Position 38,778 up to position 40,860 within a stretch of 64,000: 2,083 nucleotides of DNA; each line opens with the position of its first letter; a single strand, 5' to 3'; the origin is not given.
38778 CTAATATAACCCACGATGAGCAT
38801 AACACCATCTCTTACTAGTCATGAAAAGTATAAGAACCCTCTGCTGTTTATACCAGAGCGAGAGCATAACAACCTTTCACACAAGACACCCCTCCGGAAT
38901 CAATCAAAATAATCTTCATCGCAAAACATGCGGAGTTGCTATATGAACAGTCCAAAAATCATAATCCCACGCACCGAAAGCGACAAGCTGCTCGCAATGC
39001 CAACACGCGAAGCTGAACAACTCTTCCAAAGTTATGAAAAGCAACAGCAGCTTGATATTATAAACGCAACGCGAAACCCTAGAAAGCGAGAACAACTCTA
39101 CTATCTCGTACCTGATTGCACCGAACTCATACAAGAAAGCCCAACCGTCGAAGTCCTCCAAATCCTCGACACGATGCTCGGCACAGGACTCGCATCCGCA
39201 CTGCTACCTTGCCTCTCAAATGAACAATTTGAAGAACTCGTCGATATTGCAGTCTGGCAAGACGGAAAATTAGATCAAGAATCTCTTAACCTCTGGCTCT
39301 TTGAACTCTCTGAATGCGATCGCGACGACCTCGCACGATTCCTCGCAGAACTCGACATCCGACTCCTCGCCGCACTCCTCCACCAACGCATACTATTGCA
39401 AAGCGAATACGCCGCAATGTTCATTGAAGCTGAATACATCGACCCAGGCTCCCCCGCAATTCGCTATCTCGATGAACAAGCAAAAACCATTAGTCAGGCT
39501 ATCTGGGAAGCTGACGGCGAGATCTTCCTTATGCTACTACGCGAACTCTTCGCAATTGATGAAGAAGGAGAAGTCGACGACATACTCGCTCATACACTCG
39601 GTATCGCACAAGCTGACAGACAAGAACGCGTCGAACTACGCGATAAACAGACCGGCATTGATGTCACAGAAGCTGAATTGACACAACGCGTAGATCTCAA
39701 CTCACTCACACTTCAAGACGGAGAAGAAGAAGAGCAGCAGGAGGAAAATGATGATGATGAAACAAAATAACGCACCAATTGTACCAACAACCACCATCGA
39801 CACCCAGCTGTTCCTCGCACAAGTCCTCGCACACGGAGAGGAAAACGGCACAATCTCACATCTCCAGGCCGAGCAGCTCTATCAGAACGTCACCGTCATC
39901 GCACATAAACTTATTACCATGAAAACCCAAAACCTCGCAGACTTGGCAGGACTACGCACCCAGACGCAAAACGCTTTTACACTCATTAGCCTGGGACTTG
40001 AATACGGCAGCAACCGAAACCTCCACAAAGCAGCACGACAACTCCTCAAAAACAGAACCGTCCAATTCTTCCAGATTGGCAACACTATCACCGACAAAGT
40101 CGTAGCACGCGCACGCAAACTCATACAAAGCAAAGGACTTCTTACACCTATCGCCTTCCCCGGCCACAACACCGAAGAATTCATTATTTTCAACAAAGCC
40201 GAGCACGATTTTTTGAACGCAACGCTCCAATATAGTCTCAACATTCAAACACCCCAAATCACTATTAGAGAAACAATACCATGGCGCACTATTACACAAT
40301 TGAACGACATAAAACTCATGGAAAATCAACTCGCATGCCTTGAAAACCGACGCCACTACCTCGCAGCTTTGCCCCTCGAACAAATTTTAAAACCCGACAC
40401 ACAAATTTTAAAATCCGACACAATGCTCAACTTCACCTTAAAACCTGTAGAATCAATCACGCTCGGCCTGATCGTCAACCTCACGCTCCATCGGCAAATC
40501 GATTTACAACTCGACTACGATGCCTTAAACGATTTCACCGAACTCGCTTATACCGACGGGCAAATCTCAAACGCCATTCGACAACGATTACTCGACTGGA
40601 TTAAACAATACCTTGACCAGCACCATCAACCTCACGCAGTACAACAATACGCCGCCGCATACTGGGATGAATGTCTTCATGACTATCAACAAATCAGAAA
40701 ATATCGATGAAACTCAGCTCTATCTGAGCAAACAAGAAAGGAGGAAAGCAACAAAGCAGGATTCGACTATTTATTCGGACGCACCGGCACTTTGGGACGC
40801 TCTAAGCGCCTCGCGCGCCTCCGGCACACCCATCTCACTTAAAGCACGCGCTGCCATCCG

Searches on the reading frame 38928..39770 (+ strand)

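Call 16: search_protein_families(library=pfam, proteins=[window:38928-39770:+], max_evalue=0.01)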
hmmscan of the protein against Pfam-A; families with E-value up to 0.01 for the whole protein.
window:38928-39770:+ (280 aa): 1 family
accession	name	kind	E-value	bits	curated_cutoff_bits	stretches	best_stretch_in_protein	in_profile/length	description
PF19676.4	DUF6178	-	3.5e-12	46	25.5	1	39-156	10-125/561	Family of unknown function (DUF6178)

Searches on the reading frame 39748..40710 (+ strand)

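Call 16: search_protein_families(library=pfam, proteins=[window:39748-40710:+], max_evalue=0.01)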
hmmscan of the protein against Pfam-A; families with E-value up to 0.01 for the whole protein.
window:39748-40710:+ (320 aa): 1 family
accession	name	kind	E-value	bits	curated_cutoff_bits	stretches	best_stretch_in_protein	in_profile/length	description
PF19676.4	DUF6178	-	1.9e-15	56.8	25.5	1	9-317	252-546/561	Family of unknown function (DUF6178)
